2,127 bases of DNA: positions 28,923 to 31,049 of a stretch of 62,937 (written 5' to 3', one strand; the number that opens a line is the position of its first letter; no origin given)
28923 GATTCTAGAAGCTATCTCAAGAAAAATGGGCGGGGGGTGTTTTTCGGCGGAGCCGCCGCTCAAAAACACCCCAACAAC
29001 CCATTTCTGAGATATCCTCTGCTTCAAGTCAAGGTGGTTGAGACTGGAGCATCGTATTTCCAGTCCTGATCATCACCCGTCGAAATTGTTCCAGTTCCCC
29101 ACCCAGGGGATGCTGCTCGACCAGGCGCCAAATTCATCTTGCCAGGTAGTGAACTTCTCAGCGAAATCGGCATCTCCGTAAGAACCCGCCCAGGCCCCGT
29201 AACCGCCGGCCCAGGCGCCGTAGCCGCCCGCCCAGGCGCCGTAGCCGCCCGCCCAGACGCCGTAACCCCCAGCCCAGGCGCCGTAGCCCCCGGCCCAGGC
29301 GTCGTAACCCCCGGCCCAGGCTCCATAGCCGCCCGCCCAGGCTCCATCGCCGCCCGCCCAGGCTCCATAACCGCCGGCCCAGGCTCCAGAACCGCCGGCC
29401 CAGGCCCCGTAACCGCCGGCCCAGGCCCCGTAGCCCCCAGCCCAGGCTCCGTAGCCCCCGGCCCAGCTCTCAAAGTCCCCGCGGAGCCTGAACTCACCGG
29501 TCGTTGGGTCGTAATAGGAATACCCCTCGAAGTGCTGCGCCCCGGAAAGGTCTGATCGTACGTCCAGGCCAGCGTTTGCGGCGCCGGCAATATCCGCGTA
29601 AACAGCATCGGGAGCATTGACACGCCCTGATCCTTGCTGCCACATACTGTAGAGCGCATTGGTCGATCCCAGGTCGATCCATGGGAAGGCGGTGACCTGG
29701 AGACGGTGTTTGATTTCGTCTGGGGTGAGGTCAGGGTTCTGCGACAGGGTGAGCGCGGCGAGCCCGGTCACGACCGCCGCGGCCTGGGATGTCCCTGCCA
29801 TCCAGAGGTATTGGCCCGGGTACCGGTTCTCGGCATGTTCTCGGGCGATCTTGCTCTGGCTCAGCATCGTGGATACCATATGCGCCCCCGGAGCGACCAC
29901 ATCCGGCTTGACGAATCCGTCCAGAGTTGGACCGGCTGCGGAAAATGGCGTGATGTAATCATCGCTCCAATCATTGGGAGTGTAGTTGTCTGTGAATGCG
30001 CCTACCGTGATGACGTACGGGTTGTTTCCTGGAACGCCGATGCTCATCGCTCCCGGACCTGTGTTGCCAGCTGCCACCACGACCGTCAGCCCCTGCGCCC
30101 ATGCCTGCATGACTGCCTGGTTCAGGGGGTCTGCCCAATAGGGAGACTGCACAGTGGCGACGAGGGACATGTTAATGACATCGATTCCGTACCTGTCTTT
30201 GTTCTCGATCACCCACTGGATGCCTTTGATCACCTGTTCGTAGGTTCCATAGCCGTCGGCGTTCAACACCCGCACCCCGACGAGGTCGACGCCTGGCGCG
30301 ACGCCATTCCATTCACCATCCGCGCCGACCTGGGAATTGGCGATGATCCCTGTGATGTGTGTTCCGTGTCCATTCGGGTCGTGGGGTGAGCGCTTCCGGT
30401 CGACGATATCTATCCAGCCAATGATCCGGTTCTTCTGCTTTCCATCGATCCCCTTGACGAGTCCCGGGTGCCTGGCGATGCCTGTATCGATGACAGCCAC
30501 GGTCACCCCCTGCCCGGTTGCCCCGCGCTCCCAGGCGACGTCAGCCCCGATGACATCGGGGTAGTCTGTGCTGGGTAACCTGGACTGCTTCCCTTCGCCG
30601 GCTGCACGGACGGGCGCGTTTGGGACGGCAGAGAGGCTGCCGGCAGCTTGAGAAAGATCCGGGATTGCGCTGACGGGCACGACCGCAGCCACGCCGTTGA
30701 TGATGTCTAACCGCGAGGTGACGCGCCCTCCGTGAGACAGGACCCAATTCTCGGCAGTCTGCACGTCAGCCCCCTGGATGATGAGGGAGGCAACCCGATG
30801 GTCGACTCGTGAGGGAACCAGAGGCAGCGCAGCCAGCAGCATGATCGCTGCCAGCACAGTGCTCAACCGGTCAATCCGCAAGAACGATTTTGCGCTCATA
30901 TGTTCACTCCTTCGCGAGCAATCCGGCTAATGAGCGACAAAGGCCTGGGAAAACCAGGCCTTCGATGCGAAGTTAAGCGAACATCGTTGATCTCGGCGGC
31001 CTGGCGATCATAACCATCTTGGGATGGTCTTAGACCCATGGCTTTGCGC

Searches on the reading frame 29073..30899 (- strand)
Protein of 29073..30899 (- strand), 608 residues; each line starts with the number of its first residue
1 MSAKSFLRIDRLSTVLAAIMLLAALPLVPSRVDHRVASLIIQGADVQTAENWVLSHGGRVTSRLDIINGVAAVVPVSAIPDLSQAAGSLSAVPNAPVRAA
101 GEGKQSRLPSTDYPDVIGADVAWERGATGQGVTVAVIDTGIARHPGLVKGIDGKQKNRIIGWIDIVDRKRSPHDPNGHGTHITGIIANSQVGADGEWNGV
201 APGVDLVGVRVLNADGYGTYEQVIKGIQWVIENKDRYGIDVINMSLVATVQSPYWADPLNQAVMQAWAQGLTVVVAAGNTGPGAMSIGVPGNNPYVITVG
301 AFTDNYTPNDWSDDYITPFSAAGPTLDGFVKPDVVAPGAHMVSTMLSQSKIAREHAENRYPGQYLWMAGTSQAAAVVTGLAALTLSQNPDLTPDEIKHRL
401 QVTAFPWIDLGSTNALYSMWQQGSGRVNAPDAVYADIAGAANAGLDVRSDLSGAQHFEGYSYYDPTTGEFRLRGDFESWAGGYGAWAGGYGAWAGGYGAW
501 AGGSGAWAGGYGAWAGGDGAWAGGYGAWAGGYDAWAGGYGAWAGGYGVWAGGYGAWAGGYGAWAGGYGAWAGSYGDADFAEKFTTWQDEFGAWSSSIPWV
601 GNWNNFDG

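Call 6: search_protein_families(library=pfam, proteins=[window:29073-30899:-])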
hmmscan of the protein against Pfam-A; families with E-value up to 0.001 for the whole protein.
window:29073-30899:- (608 aa): 1 family
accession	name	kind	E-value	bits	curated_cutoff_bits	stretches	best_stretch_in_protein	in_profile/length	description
PF00082.27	Peptidase_S8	-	2.9e-55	188.1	21.8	1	129-413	1-274/288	Subtilase family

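Call 15: find_related_loci(query=window:29073-30899:-, collection=genome_contigs, flank=3000)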
Query window:29073-30899:- (608 aa) in genome_contigs; peptide patterns used: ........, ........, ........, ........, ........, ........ (x = any residue, [..] = any of these).
64 stretches matched a pattern; 31 encode a relative of the query (tblastn E <= 1e-3); 31 distinct loci.
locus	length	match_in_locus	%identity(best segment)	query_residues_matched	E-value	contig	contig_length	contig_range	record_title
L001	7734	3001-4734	61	1-583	0e+0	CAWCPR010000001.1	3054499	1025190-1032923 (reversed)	MAG: uncultured Chloroflexia bacterium isolate MFD04944.bin.2.27 genome assembly, contig: contig_12334, whole genome sho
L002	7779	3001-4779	58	12-600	0e+0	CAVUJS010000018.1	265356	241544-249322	MAG: uncultured Chloroflexia bacterium isolate MFD01721.bin.2.112 genome assembly, contig: contig_63678, whole genome sh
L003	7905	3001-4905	58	7-605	0e+0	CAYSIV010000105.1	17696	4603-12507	MAG TPA_asm: uncultured Anaerolineales bacterium isolate SRP119689_co1_311 genome assembly, contig: NODE_4397_length_176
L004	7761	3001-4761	55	1-583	0e+0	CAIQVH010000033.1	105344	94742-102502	MAG: uncultured Anaerolineae bacterium isolate LaPlata-b_bin-3056 genome assembly, contig: bin-3056:33/38, whole genome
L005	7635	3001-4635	56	15-551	0e+0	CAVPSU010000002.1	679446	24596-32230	MAG: uncultured Chloroflexia bacterium isolate MFD09730.bin.2.106 genome assembly, contig: contig_17625, whole genome sh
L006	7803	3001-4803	54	8-603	0e+0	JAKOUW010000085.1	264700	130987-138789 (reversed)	MAG: Chloroflexota bacterium isolate JPNG_maxbin.019 k201_623483, whole genome shotgun sequence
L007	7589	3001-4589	65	39-599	0e+0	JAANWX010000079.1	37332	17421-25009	MAG: Chloroflexota bacterium isolate SuakinDeep_MAG43_1 MAG431_79, whole genome shotgun sequence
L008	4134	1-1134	73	111-488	0e+0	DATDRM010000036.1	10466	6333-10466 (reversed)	MAG TPA_asm: Anaerolineales bacterium isolate SMAG_U7977 k141_273426, whole genome shotgun sequence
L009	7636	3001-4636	64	19-599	1e-175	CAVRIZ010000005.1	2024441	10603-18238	MAG: uncultured Chloroflexia bacterium isolate MFD05942.bin.1.115 genome assembly, contig: contig_11739, whole genome sh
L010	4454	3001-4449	56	6-470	5e-173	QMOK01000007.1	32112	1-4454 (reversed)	MAG: Chloroflexota bacterium isolate B10_G9 B10_Guay9_scaffold_00405, whole genome shotgun sequence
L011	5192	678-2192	54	4-493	7e-172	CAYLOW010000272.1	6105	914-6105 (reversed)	MAG TPA_asm: uncultured Anaerolinea sp. isolate SRP272421_co2_256 genome assembly, contig: NODE_52697_length_6105_cov_11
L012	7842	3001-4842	55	2-585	0e+0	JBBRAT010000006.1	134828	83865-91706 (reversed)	MAG: Anaerolineales bacterium isolate Co_metawrap_2310 Cmw_2310_k141_29382656_length_134828_cov_22.8292, whole genome sh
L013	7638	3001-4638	56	1-543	0e+0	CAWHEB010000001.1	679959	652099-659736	MAG: uncultured Chloroflexia bacterium isolate MFD00905.bin.1.63 genome assembly, contig: contig_31022, whole genome sho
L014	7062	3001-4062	44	113-464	5e-78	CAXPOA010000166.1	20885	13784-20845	MAG: Luminiphilus sp. isolate 02um_C4B0725_8.17 genome assembly, contig: k127_392118, whole genome shotgun sequence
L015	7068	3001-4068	40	39-428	5e-73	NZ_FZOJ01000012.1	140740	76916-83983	Anaerovirgula multivorans strain SCA, whole genome shotgun sequence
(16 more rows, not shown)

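Call 25: find_related_loci(query=window:29073-30899:-, collection=metagenome_contigs, flank=2500)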
Query window:29073-30899:- (608 aa) in metagenome_contigs; peptide patterns used: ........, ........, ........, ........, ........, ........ (x = any residue, [..] = any of these).
95 stretches matched a pattern; 31 encode a relative of the query (tblastn E <= 1e-3); 31 distinct loci.
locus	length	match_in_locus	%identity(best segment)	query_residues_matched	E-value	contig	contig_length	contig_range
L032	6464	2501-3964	86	1-488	0e+0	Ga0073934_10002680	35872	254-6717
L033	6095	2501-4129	61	38-583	0e+0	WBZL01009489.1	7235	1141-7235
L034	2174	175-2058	55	4-602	0e+0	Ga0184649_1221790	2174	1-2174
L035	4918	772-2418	64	9-606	0e+0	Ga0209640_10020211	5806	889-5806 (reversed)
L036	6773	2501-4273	53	1-583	0e+0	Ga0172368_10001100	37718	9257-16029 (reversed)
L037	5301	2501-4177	55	28-583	0e+0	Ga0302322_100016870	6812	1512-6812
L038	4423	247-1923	55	28-583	0e+0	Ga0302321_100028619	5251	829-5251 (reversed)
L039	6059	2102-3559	65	1-488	0e+0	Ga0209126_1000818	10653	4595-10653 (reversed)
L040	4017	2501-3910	67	19-488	0e+0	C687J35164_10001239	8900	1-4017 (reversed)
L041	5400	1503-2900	67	23-488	0e+0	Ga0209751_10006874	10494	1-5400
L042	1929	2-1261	69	158-584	0e+0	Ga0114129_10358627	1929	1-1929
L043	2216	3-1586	59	62-583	0e+0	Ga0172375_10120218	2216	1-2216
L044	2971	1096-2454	60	35-486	0e+0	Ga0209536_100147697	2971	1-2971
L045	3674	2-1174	73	98-488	0e+0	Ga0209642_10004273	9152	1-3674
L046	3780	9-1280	67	91-512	0e+0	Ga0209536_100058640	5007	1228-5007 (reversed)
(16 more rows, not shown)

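Call 46: find_homologous_proteins(query=window:29436-30899:-, max_evalue=1e-80)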
Query window:29436-30899:- (488 aa): 978 proteins with E <= 1e-80 among 8000 candidates; the best 120 are listed.
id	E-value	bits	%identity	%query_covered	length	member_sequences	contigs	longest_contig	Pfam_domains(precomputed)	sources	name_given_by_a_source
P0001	0.0e+0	1094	100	100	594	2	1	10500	PF00082.28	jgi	jgi:serine protease AprX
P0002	1.3e-285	966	86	98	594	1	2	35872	PF00082.28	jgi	-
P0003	1.4e-285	966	86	98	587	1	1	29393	PF00082.28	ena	-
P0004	8.8e-240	815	73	100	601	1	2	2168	PF00082.28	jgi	jgi:serine protease AprX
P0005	1.6e-228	778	68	98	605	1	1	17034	PF00082.28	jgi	jgi:serine protease AprX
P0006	2.9e-223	760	68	96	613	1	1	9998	PF00082.28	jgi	jgi:serine protease AprX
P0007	1.6e-213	728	67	94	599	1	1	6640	PF00082.28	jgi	-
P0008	1.1e-212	725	65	98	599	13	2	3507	PF00082.28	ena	-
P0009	1.6e-211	722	65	98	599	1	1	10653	PF00082.28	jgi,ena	-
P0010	4.7e-211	720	65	98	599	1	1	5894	PF00082.28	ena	-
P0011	1.2e-210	719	65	98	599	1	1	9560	PF00082.28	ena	-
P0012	1.4e-210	718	65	98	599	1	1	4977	PF00082.28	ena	-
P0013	9.6e-210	716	63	100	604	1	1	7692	PF00082.28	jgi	jgi:subtilisin family serine protease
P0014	1.7e-209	715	64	98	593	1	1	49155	PF00082.28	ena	-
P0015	2.7e-209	714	64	100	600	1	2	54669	PF00082.28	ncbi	-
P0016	3.7e-209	714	63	100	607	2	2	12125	PF00082.28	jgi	jgi:serine protease AprX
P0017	3.8e-209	714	63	99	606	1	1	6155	PF00082.28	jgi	jgi:serine protease AprX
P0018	3.8e-206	704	63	100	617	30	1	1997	PF00082.28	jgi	jgi:serine protease AprX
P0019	2.7e-205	701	64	98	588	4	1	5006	PF00082.28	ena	-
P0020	4.9e-205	700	63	95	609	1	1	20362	PF00082.28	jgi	jgi:serine protease AprX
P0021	8.0e-205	699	65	93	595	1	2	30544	PF00082.28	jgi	jgi:serine protease AprX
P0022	4.2e-203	694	65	92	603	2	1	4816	PF00082.28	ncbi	-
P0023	4.4e-203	694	65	93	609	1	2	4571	PF00082.28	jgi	jgi:serine protease AprX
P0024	5.9e-203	693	64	99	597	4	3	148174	PF00082.28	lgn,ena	-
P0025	5.9e-203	693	62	98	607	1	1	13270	PF00082.28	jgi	jgi:serine protease AprX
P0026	3.4e-202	691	66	91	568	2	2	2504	PF00082.28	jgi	jgi:serine protease AprX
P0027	5.1e-202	690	62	98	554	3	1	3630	PF00082.28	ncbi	-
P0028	4.4e-201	687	60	99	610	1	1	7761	PF00082.28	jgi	jgi:serine protease AprX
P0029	4.4e-201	687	65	94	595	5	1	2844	PF00082.28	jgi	jgi:serine protease AprX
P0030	9.2e-201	686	62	98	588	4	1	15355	PF00082.28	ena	-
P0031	2.2e-200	685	61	100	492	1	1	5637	PF00082.28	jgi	jgi:serine protease AprX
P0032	6.7e-200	683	63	93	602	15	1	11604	PF00082.28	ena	-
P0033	7.4e-200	683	61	98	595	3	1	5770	PF00082.28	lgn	-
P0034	1.7e-199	682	63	99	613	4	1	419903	PF00082.28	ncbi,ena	-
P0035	4.6e-199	680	63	100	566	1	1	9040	PF00082.28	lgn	-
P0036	4.9e-199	680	63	100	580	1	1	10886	PF00082.28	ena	-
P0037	5.9e-199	680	62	97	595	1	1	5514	PF00082.28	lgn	-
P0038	1.3e-198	679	63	100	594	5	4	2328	PF00082.28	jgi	jgi:serine protease AprX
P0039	1.5e-198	679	59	100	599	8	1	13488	PF00082.28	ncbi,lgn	-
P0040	1.8e-198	679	62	98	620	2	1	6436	PF00082.28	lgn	-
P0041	3.7e-198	677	63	99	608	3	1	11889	PF00082.28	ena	-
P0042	4.0e-198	677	59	99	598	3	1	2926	PF00082.28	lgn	-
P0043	6.2e-198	677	59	100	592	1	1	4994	PF00082.28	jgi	jgi:serine protease AprX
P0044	6.8e-198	677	60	100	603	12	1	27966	PF00082.28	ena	-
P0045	7.1e-198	677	59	99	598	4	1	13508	PF00082.28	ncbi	-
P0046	1.7e-197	675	61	99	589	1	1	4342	PF00082.28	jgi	jgi:serine protease AprX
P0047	2.3e-197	675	61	99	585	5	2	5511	PF00082.28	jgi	jgi:serine protease AprX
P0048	2.4e-197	675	62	99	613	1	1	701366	PF00082.28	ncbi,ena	-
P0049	2.5e-197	675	60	100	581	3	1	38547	PF00082.28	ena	-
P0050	4.0e-197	674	60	99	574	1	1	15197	PF00082.28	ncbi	-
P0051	4.5e-197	674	58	99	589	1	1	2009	PF00082.28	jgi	jgi:serine protease AprX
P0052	5.0e-197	674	61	100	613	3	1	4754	PF00082.28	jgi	jgi:serine protease AprX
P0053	7.9e-197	673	58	98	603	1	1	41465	PF00082.28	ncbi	-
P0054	8.7e-197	673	61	99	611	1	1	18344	PF00082.28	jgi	jgi:serine protease AprX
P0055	9.2e-197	673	65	96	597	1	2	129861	PF00082.28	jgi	jgi:subtilisin family serine protease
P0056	1.4e-196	672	59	98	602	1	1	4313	PF00082.28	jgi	jgi:serine protease AprX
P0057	1.5e-196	672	64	95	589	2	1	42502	PF00082.28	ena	-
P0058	1.7e-196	672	66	89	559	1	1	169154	PF00082.28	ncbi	-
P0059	1.8e-196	672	60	99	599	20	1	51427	PF00082.28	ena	-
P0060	2.7e-196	671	63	100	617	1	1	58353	PF00082.28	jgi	jgi:serine protease AprX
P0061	2.9e-196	671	61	100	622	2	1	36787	PF00082.28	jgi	jgi:serine protease AprX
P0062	3.2e-196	671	64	95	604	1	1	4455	PF00082.28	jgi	jgi:serine protease AprX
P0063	3.4e-196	671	61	99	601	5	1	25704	PF00082.28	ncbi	-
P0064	6.2e-196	670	60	99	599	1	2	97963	PF00082.28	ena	-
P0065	2.8e-195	668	60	98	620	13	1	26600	PF00082.28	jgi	jgi:serine protease AprX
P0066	3.0e-195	668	59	98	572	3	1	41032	PF00082.28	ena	-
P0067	3.2e-195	668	59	99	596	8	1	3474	PF00082.28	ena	-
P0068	3.8e-195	668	59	98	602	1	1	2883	PF00082.28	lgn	-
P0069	5.8e-195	667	59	99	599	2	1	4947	PF00082.28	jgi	jgi:serine protease AprX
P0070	7.5e-195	667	59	100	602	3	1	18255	PF00082.28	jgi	jgi:serine protease AprX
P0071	1.1e-194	666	60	99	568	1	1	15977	PF00082.28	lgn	-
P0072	1.2e-194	666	60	100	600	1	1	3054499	PF00082.28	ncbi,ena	-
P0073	4.2e-194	664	60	100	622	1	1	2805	PF00082.28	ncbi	-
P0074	5.9e-194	664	62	93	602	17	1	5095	PF00082.28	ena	-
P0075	6.7e-194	663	62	100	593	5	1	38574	PF00082.28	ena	-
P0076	6.8e-194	663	59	99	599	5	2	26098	PF00082.28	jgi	jgi:serine protease AprX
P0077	6.9e-194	663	60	98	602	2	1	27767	PF00082.28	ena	-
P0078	7.4e-194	663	61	95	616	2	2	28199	PF00082.28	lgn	-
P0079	9.8e-194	663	63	92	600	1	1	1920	PF00082.28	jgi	jgi:serine protease AprX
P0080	1.3e-193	663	62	98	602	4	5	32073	PF00082.28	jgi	-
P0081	1.5e-193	662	65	92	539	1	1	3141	PF00082.28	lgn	-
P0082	1.9e-193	662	59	99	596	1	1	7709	PF00082.28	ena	-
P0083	3.0e-193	661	63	92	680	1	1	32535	PF00082.28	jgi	jgi:serine protease AprX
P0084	4.0e-193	661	61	93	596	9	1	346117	PF00082.28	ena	-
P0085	5.1e-193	661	58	99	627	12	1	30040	PF00082.28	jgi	jgi:serine protease AprX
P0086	6.8e-193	660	63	98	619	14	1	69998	PF00082.28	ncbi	-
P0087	7.9e-193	660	63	99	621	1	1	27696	PF00082.28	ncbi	-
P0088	8.8e-193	660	61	99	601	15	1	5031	PF00082.28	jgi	jgi:serine protease AprX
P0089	9.0e-193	660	61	93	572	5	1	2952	PF00082.28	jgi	jgi:serine protease AprX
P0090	1.1e-192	659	61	100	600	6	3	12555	PF00082.28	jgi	-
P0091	1.2e-192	659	58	92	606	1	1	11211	PF00082.28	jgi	jgi:serine protease AprX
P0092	1.8e-192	659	64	93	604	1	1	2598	PF00082.28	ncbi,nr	ncbi:MAG: S8 family peptidase [Anaerolineaceae bacterium]|nr:S8 family peptidase [Anaerolineaceae ba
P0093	2.1e-192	658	58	99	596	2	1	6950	PF00082.28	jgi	jgi:serine protease AprX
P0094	2.6e-192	658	61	91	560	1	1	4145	PF00082.28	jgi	jgi:serine protease AprX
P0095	2.9e-192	658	62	95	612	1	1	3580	PF00082.28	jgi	jgi:serine protease AprX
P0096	3.5e-192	658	64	93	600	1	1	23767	PF00082.28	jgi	jgi:serine protease AprX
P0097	6.7e-192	657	59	98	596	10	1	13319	PF00082.28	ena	-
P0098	1.5e-191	656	61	98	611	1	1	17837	PF00082.28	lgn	-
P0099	1.7e-191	656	63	92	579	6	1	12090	PF00082.28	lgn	-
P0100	1.8e-191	655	59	100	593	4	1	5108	PF00082.28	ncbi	-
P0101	2.7e-191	655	64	92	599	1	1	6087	PF00082.28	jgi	jgi:serine protease AprX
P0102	3.0e-191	655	59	100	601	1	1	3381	PF00082.28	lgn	-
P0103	4.4e-191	654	56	99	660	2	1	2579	PF00082.28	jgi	jgi:subtilisin family serine protease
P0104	5.7e-191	654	68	86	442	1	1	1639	PF00082.28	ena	-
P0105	7.9e-191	653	60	100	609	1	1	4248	PF00082.28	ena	-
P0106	8.4e-191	653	65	89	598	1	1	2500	PF00082.28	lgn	-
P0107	9.0e-191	653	59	99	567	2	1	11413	PF00082.28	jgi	jgi:serine protease AprX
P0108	1.0e-190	653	59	99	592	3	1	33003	PF00082.28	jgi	jgi:serine protease AprX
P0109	1.2e-190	653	58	99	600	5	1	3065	PF00082.28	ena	-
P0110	1.2e-190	653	59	100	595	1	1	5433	PF00082.28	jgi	jgi:serine protease AprX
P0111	1.5e-190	652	59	99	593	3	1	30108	PF00082.28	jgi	jgi:serine protease AprX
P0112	2.3e-190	652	60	100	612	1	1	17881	PF00082.28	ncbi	-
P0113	4.1e-190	651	60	100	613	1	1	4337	PF00082.28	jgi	jgi:serine protease AprX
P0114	5.8e-190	650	60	99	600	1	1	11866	PF00082.28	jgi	jgi:serine protease AprX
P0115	6.0e-190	650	60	99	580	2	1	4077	PF00082.28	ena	-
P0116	1.0e-189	650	59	99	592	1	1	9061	PF00082.28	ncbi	-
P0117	1.0e-189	650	62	100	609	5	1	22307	PF00082.28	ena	-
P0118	1.2e-189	649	60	99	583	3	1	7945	PF00082.28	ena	-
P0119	1.2e-189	649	61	92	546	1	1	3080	PF00082.28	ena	-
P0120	1.5e-189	649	61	99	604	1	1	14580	PF00082.28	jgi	jgi:serine protease AprX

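Call 47: find_encoding_contigs(protein=P0001, flank=1000, max_places=3)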
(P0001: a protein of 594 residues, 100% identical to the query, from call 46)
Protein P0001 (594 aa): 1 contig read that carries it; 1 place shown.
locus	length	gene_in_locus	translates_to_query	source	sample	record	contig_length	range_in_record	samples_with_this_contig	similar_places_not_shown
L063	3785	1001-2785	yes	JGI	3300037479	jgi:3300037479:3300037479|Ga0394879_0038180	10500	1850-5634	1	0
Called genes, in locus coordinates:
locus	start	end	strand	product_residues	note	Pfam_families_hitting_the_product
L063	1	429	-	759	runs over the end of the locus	?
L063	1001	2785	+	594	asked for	PF00082:Peptidase_S8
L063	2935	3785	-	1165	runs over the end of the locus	PF00211:Guanylate_cyc, PF13191:AAA_16, PF13401:AAA_22 (weak), PF10602:RPN7 (faint), PF17874:TPR_MalT (weak), PF13424:TPR_12, PF13424:TPR_12, PF17874:TPR_MalT (weak), +7 more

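Call 48: find_encoding_contigs(protein=P0003, flank=1000, max_places=3)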
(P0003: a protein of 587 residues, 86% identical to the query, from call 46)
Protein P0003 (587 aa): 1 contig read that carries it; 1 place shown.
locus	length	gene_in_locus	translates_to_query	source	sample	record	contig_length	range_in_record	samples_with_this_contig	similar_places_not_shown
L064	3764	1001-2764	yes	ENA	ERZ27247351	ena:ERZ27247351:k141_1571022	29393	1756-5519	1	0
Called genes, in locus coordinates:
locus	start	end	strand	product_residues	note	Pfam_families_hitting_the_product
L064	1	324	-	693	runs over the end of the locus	?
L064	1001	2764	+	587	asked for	PF00082:Peptidase_S8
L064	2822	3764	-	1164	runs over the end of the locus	PF00211:Guanylate_cyc, PF13191:AAA_16, PF13401:AAA_22 (faint), PF07719:TPR_2 (faint), PF13424:TPR_12 (weak), PF17874:TPR_MalT (weak), PF13424:TPR_12, PF17874:TPR_MalT, +4 more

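Call 49: find_encoding_contigs(protein=P0004, flank=1000, max_places=3)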
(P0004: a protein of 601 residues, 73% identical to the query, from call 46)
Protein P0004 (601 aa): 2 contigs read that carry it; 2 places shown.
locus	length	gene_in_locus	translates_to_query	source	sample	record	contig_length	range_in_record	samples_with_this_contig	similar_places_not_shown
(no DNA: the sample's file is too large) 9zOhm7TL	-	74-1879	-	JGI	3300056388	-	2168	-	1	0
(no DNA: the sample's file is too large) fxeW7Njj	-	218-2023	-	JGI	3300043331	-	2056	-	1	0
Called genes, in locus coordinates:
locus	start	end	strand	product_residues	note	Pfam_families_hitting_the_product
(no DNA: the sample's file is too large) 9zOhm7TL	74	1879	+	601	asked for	PF00082:Peptidase_S8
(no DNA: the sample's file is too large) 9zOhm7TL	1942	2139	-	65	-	-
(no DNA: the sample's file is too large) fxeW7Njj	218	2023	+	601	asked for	PF00082:Peptidase_S8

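Call 50: find_encoding_contigs(protein=P0005, flank=1000, max_places=3)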
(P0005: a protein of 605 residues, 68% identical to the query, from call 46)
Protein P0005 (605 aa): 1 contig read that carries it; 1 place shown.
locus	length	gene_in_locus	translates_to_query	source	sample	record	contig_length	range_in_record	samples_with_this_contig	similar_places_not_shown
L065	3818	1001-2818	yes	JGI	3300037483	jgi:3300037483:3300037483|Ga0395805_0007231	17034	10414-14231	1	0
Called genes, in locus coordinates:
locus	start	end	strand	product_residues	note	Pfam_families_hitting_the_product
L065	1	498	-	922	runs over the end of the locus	PF01326:PPDK_N, PF00391:PEP-utilizers, PF02896:PEP-utilizers_C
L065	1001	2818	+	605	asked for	PF00082:Peptidase_S8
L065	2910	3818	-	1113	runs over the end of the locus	PF00211:Guanylate_cyc, PF13191:AAA_16, PF13432:TPR_16 (faint), PF14559:TPR_19 (faint), PF10602:RPN7 (faint), PF00515:TPR_1 (faint), PF13424:TPR_12, PF17874:TPR_MalT, +3 more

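Call 51: find_encoding_contigs(protein=P0006, flank=1000, max_places=3)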
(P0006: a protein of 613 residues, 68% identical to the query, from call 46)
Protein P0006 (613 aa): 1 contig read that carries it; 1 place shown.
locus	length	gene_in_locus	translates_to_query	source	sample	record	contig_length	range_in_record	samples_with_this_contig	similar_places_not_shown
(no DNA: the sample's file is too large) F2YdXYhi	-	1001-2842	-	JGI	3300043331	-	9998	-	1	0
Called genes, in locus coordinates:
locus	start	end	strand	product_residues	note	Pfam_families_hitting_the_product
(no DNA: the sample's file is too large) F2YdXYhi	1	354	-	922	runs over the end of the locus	PF01326:PPDK_N, PF00391:PEP-utilizers, PF02896:PEP-utilizers_C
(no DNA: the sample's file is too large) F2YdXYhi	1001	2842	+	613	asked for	PF00082:Peptidase_S8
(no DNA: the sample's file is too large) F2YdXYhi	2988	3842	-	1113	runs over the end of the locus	PF00211:Guanylate_cyc, PF13432:TPR_16 (faint), PF13191:AAA_16, PF13424:TPR_12 (weak), PF17874:TPR_MalT (weak), PF13424:TPR_12, PF17874:TPR_MalT, PF13424:TPR_12, +10 more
